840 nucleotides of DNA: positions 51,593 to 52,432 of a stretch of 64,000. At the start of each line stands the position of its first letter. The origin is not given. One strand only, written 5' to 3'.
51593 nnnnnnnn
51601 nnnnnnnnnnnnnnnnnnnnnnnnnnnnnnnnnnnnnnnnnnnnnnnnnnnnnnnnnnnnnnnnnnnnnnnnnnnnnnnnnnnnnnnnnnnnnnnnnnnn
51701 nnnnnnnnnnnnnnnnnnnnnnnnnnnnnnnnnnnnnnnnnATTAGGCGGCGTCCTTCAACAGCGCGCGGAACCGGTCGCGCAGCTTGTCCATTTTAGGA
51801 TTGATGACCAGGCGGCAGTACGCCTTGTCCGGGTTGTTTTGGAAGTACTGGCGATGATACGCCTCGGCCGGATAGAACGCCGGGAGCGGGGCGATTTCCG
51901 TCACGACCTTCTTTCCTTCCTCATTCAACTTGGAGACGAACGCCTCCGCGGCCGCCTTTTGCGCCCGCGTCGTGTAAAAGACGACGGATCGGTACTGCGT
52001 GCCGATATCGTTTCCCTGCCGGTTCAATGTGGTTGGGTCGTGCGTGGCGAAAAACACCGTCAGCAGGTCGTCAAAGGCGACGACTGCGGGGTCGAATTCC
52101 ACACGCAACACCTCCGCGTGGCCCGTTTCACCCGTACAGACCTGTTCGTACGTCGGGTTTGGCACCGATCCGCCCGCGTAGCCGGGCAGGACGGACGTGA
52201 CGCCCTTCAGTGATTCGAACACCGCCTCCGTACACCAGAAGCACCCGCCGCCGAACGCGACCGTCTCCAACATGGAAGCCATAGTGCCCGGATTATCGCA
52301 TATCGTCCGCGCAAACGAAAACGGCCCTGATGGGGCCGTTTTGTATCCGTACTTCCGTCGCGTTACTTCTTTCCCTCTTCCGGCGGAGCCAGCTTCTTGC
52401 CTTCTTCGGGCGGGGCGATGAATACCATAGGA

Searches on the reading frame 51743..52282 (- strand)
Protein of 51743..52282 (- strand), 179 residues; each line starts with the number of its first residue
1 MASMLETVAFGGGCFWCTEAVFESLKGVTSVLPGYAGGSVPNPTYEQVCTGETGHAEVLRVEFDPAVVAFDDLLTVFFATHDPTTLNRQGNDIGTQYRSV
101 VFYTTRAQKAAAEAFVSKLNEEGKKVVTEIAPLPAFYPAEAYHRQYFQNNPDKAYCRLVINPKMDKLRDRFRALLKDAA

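Call 88: search_protein_families(library=pfam, proteins=[window:51743-52282:-], max_evalue=0.00001)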
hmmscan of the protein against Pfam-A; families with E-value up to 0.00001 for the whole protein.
window:51743-52282:- (179 aa): 1 family
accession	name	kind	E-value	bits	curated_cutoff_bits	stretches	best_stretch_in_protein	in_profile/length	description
PF01625.27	PMSR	-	1.5e-63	214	23.7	1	8-156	2-152/153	Peptide methionine sulfoxide reductase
